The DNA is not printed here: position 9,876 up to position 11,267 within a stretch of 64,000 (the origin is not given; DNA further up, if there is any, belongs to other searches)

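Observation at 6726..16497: A family of large exoproteins sharing a C-terminal FG-GAP-like repeat array that probably forms a beta-propeller (four members in this window)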

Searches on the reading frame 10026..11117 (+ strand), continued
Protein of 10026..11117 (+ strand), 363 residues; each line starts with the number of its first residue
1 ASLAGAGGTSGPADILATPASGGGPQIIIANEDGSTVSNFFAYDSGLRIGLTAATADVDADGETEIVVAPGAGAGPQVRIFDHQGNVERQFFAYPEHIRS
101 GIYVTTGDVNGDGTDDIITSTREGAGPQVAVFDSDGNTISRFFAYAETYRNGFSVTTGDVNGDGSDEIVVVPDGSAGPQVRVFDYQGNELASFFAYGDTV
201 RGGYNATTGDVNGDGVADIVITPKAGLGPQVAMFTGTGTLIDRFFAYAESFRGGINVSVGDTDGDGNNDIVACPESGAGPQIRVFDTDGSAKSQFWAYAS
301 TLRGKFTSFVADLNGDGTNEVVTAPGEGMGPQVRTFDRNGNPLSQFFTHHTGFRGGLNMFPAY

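Call 67: search_protein_families(library=pfam, proteins=[P0158, P0180, P0197, P0215, P0217, P0221], max_evalue=0.00001)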
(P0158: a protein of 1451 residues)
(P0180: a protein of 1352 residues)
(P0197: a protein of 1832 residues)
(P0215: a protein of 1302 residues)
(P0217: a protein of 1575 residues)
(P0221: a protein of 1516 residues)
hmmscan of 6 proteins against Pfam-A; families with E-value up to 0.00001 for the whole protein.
P0158 (1451 aa): 4 families
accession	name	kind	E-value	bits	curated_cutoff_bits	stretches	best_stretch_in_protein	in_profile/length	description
PF13620.12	CarboxypepD_reg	-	3.1e-20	72.7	32.3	1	369-454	2-82/82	Carboxypeptidase regulatory-like domain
PF13517.12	FG-GAP_3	-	4.9e-17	62.7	26.9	1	1194-1256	1-61/61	FG-GAP-like repeat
PF01839.29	FG-GAP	-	6.8e-16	58.2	22.1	0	1137-1160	3-31/37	FG-GAP repeat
PF07210.18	DUF1416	-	6.7e-07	29.6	23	0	444-521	5-82/97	Protein of unknown function (DUF1416)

P0180 (1352 aa): 3 families
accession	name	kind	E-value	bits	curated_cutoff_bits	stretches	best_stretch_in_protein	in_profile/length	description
PF13517.12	FG-GAP_3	-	2.8e-15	57.1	26.9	1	1149-1211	1-61/61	FG-GAP-like repeat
PF13620.12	CarboxypepD_reg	-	3.6e-13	50.1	32.3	1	379-449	2-77/82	Carboxypeptidase regulatory-like domain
PF01839.29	FG-GAP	-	5.9e-08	32.9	22.1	0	1142-1163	2-23/37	FG-GAP repeat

P0197 (1832 aa): 17 families
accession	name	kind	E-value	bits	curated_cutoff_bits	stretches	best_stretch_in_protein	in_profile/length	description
PF13620.12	CarboxypepD_reg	-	2.8e-70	233.1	32.3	6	33-113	1-77/82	Carboxypeptidase regulatory-like domain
PF13715.12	CarbopepD_reg_2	-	1.4e-30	105.6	32.2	0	34-90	1-52/88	CarboxypepD_reg-like domain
PF13517.12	FG-GAP_3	-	1.7e-27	96.2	26.9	5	1499-1564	1-60/61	FG-GAP-like repeat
PF01839.29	FG-GAP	-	9.8e-24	83.2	22.1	0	1603-1626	2-26/37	FG-GAP repeat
PF23194.1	NOMO_5th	-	5.2e-17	62.5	27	0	225-267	18-61/89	NOMO fifth transthyretin-like domain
PF07210.18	DUF1416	-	3.1e-16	59.5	23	0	210-264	22-74/97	Protein of unknown function (DUF1416)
PF17802.7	SpaA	-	3.6e-13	49.9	23.1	0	50-109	18-80/91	Prealbumin-like fold domain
PF09430.16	EMC7_beta-sandw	-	1.7e-11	44.8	26.6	0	48-110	7-64/122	ER membrane protein complex subunit 7, beta-sandwich domain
PF09136.16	Glucodextran_B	-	2.5e-10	40.6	27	1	1306-1386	3-77/83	Glucodextranase, domain B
PF12256.14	TcdB_toxin_midN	-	4.7e-10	39.5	24.8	0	1658-1681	26-49/181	Insecticide toxin TcdB middle/N-terminal region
PF10670.15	DUF4198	-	1.1e-08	35.9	34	0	957-1031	141-206/209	Domain of unknown function (DUF4198)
PF17210.9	SdrD_B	-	7.2e-08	33.1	29.7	0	304-355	18-69/112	SdrD B-like domain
PF01060.29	TTR-52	-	4e-07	31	24.9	0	396-443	7-56/79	Transthyretin-like family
PF20598.4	DUF6795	-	4.6e-07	30.5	27.4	0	388-430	1-43/103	Domain of unknown function (DUF6795)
PF16743.10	PliI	-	7.9e-07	29.2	27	0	1695-1758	38-103/123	Periplasmic lysozyme inhibitor of I-type lysozyme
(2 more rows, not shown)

P0215 (1302 aa): 7 families
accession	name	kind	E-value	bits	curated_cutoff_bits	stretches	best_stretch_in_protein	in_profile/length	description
PF13620.12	CarboxypepD_reg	-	2e-31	108.6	32.3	2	125-174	1-50/82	Carboxypeptidase regulatory-like domain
PF13517.12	FG-GAP_3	-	1.2e-11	45.4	26.9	1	1097-1158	1-60/61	FG-GAP-like repeat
PF13715.12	CarbopepD_reg_2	-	2.6e-10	40.6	32.2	0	126-169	1-40/88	CarboxypepD_reg-like domain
PF20598.4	DUF6795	-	9.7e-07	29.5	27.4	0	226-297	1-69/103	Domain of unknown function (DUF6795)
PF01839.29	FG-GAP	-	2.6e-06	27.6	22.1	0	1090-1115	2-27/37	FG-GAP repeat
PF14686.12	fn3_3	-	6e-06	26.4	24.4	0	33-102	3-68/75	Polysaccharide lyase family 4, domain II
PF00775.27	Dioxygenase_C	-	7.6e-06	25.9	27.3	0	226-264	32-73/182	Dioxygenase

P0217 (1575 aa): 10 families
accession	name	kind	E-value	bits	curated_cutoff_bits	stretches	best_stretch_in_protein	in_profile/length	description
PF13620.12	CarboxypepD_reg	-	4.6e-39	133.1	32.3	3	315-368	2-55/82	Carboxypeptidase regulatory-like domain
PF13517.12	FG-GAP_3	-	2e-23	83.2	26.9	4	1318-1382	1-60/61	FG-GAP-like repeat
PF01839.29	FG-GAP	-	1.7e-17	63.3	22.1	0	1471-1491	5-26/37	FG-GAP repeat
PF09430.16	EMC7_beta-sandw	-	2.4e-15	57.2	26.6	0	262-313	27-75/122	ER membrane protein complex subunit 7, beta-sandwich domain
PF14686.12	fn3_3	-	8.6e-14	51.5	24.4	0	531-575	29-74/75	Polysaccharide lyase family 4, domain II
PF17802.7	SpaA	-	1.7e-12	47.7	23.1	0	140-208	11-82/91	Prealbumin-like fold domain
PF13715.12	CarbopepD_reg_2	-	2.4e-09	37.5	32.2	0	160-211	25-73/88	CarboxypepD_reg-like domain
PF17210.9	SdrD_B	-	6.3e-09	36.5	29.7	0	143-198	22-77/112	SdrD B-like domain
PF15976.11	CooC_C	-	2.9e-06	27.7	29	0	489-557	9-69/93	CS1-pili formation C-terminal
PF25020.1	TTR_TEN1-4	-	8e-06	26.1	27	0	404-450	9-53/86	Teneurin TTR-like domain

P0221 (1516 aa): 7 families
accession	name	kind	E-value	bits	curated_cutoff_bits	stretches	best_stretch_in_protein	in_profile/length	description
PF13620.12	CarboxypepD_reg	-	1.1e-32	112.6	32.3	3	159-244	2-80/82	Carboxypeptidase regulatory-like domain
PF13517.12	FG-GAP_3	-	4.1e-17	63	26.9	1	1207-1267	1-60/61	FG-GAP-like repeat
PF01839.29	FG-GAP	-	1.8e-12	47.3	22.1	0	1250-1281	2-35/37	FG-GAP repeat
PF09430.16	EMC7_beta-sandw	-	5.8e-12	46.3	26.6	0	447-511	4-66/122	ER membrane protein complex subunit 7, beta-sandwich domain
PF13715.12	CarbopepD_reg_2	-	3.4e-11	43.4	32.2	0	194-245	26-74/88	CarboxypepD_reg-like domain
PF15976.11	CooC_C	-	3.9e-06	27.3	29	0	425-515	7-90/93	CS1-pili formation C-terminal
PF12866.13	DUF3823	-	4.4e-06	27.3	27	0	468-514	39-89/90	Protein of unknown function (DUF3823) N-terminal domain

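Call 68: search_protein_families(library=pfam, proteins=[P0152, P0161, P0187, P0191, P0194, P0198, P0200, P0202, P0206, P0212], max_evalue=0.00001)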
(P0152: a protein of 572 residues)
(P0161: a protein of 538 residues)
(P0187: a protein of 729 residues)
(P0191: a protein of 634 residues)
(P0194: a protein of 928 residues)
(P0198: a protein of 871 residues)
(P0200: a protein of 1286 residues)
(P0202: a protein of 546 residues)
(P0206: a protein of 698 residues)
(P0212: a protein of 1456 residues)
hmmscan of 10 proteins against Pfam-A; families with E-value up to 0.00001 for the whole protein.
P0152 (572 aa): 5 families
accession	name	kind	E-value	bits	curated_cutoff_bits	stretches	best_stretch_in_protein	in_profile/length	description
PF01839.29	FG-GAP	-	5.8e-36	122.2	22.1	3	359-382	2-25/37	FG-GAP repeat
PF13517.12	FG-GAP_3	-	1.7e-23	83.4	26.9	3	418-480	1-60/61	FG-GAP-like repeat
PF00404.24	Dockerin_1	-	5.8e-09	36.5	22.9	0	498-531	14-46/57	Dockerin type I domain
PF21959.2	DUF6923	-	1.3e-08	35.4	27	1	29-196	49-223/234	Repeat of unknown function (DUF6923)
PF14339.12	DUF4394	-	3e-06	27.2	29.6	0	118-160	36-80/230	Domain of unknown function (DUF4394)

P0161 (538 aa): 5 families
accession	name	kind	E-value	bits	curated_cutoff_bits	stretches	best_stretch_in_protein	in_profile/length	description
PF01839.29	FG-GAP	-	2e-30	104.6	22.1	4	317-348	2-30/37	FG-GAP repeat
PF13517.12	FG-GAP_3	-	1.2e-29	103.1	26.9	4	428-491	1-61/61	FG-GAP-like repeat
PF18911.6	PKD_4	-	3.4e-10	40.3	27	1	128-218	1-82/85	PKD domain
PF14779.12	BBS1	-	3.1e-06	27.3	27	0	476-509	19-54/254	Ciliary BBSome complex subunit 1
PF00801.26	PKD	-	5.8e-06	26.6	23.5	0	134-216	2-77/80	PKD domain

P0187 (729 aa): 2 families
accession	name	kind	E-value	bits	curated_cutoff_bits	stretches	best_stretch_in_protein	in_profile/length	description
PF13517.12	FG-GAP_3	-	2.4e-14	54.1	26.9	0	526-587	1-60/61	FG-GAP-like repeat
PF01839.29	FG-GAP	-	2.8e-12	46.7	22.1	0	468-491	2-25/37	FG-GAP repeat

P0191 (634 aa): 3 families
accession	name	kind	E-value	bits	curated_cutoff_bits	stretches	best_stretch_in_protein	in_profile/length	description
PF13517.12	FG-GAP_3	-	2.1e-14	54.3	26.9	1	429-491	1-61/61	FG-GAP-like repeat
PF01839.29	FG-GAP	-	3.2e-10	40.1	22.1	0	473-492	2-21/37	FG-GAP repeat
PF16743.10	PliI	-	4.3e-06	26.9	27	0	462-498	46-84/123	Periplasmic lysozyme inhibitor of I-type lysozyme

P0194 (928 aa): 4 families
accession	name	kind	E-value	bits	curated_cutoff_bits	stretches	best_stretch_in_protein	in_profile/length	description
PF13517.12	FG-GAP_3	-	2.9e-18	66.7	26.9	1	653-717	1-60/61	FG-GAP-like repeat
PF01839.29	FG-GAP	-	2e-17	63.1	22.1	0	646-668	2-25/37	FG-GAP repeat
PF13205.12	Big_5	-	3.6e-09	37.7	23.6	1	426-535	1-105/105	Bacterial Ig-like domain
PF16743.10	PliI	-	7.2e-08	32.6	27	0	830-891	25-84/123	Periplasmic lysozyme inhibitor of I-type lysozyme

P0198 (871 aa): 2 families
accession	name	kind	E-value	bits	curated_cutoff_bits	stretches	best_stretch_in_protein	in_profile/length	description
PF01839.29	FG-GAP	-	4.4e-19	68.4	22.1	1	774-798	2-26/37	FG-GAP repeat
PF13517.12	FG-GAP_3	-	3.3e-18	66.5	26.9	3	729-791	1-60/61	FG-GAP-like repeat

P0200 (1286 aa): 5 families
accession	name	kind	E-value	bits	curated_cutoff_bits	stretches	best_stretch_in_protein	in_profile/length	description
PF13620.12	CarboxypepD_reg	-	4.6e-36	123.5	32.3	0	263-323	1-63/82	Carboxypeptidase regulatory-like domain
PF13715.12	CarbopepD_reg_2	-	1.2e-14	54.6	32.2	0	72-116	2-42/88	CarboxypepD_reg-like domain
PF01839.29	FG-GAP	-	5.7e-13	48.9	22.1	0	1176-1199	2-25/37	FG-GAP repeat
PF13517.12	FG-GAP_3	-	1.8e-11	44.9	26.9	1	1132-1194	1-61/61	FG-GAP-like repeat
PF20598.4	DUF6795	-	7.9e-06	26.5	27.4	0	264-309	1-49/103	Domain of unknown function (DUF6795)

P0202 (546 aa): 3 families
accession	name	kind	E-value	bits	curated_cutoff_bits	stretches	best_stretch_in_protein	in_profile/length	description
PF01839.29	FG-GAP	-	8e-26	89.9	22.1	3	429-453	2-26/37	FG-GAP repeat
PF13517.12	FG-GAP_3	-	2.7e-23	82.7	26.9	3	328-392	1-60/61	FG-GAP-like repeat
PF18911.6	PKD_4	-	1.5e-07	31.8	27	1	129-224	1-81/85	PKD domain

P0206 (698 aa): 4 families
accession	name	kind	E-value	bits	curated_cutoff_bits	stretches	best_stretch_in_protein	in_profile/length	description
PF03160.20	Calx-beta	-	5.3e-54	181.8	27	3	58-157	18-117/119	Calx-beta domain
PF01839.29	FG-GAP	-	2.2e-33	114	22.1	4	587-611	2-26/37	FG-GAP repeat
PF13517.12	FG-GAP_3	-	6.3e-23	81.6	26.9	4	542-604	1-60/61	FG-GAP-like repeat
PF07550.17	Shr-like_HID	-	9e-06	26.5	22.3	0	315-352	31-71/82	Heme-binding protein Shr-like, Hb-interacting domain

P0212 (1456 aa): 3 families
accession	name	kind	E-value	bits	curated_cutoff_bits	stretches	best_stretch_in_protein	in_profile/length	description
PF01839.29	FG-GAP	-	1.2e-21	76.6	22.1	2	1296-1320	2-26/37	FG-GAP repeat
PF13517.12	FG-GAP_3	-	3.2e-18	66.5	26.9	3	1251-1313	1-60/61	FG-GAP-like repeat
PF05345.18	He_PIG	-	7.1e-11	42.8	24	1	1058-1146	2-95/96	Putative Ig domain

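Call 71: find_related_loci(query=window:10053-11114:+, collection=genome_contigs, flank=8000)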
Query window:10053-11114:+ (354 aa) in genome_contigs; peptide patterns used: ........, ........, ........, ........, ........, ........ (x = any residue, [..] = any of these).
222 stretches matched a pattern; 35 encode a relative of the query (tblastn E <= 1e-3); 35 distinct loci.
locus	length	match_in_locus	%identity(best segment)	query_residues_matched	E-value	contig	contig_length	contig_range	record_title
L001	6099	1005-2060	63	4-354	2e-149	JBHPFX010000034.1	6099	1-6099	Patescibacteria group bacterium isolate SAG AM-311-L03 NODE_34_length_6099_cov_22.364825, whole genome shotgun sequence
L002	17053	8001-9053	69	5-353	1e-147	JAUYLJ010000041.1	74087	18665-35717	MAG: bacterium isolate C24_metabat.bin.3 C24_k141_1087617, whole genome shotgun sequence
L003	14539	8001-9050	61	2-350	3e-144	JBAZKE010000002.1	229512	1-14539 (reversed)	MAG: Patescibacteria group bacterium isolate SO_2017_LW4_136 scaffold_158_c1_LW137-91_2017, whole genome shotgun sequenc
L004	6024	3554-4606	59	2-350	8e-140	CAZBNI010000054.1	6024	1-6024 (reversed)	MAG TPA_asm: uncultured Gammaproteobacteria bacterium isolate binchicken_co19_652 genome assembly, contig: NODE_23233_le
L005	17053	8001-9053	59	1-354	2e-138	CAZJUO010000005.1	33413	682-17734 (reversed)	MAG TPA_asm: uncultured Gammaproteobacteria bacterium isolate SRP141376_co4_277 genome assembly, contig: NODE_2353_lengt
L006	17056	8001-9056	57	3-354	1e-137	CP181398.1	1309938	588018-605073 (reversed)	MAG: Candidatus Kerfeldbacteria bacterium isolate MKparc4 chromosome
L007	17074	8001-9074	60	2-350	2e-144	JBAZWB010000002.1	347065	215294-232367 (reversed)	MAG: Patescibacteria group bacterium isolate SO_2017_GW1_267 NODE_224_length_347065_cov_3.428541_OW334_2017, whole genom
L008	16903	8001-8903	35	2-350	7e-38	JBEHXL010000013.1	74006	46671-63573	MAG: Actinomycetota bacterium isolate ES1.bin.66 NODE_363_length_74006_cov_16.962182, whole genome shotgun sequence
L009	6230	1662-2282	39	2-350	4e-31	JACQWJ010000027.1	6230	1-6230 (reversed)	MAG: Candidatus Uhrbacteria bacterium isolate NC_groundwater_1486_Ag_S-0.65um_58_36 S_p65_S5_coassembly_k141_3611726, wh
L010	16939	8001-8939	33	2-350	1e-29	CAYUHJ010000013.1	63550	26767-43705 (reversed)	MAG TPA_asm: uncultured Alcaligenaceae bacterium isolate binchicken_co311_143 genome assembly, contig: NODE_846_length_6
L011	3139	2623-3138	42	2-350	2e-28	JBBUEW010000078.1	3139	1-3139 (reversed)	MAG: Patescibacteria group bacterium isolate H41-bin101_1 H41_bin101_1_000000000078, whole genome shotgun sequence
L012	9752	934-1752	32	62-350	3e-22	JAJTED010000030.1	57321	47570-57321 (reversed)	MAG: Planctomycetaceae bacterium isolate 49628_E33.1 Sample_49628_scaffold_1394, whole genome shotgun sequence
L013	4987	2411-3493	27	44-262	4e-12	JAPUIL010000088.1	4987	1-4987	MAG: Verrucomicrobia bacterium isolate KW1-S08_24 KW1-S08_24_cg88, whole genome shotgun sequence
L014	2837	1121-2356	24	43-337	2e-11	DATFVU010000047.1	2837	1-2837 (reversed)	MAG TPA_asm: Candidatus Polarisedimenticolia bacterium isolate SMAG_U9472 k141_4326703, whole genome shotgun sequence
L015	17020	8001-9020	25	16-332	4e-10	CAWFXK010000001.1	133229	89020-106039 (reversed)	MAG: uncultured Acidobacteriaceae bacterium isolate MFD09286.bin.2.106 genome assembly, contig: contig_115048, whole gen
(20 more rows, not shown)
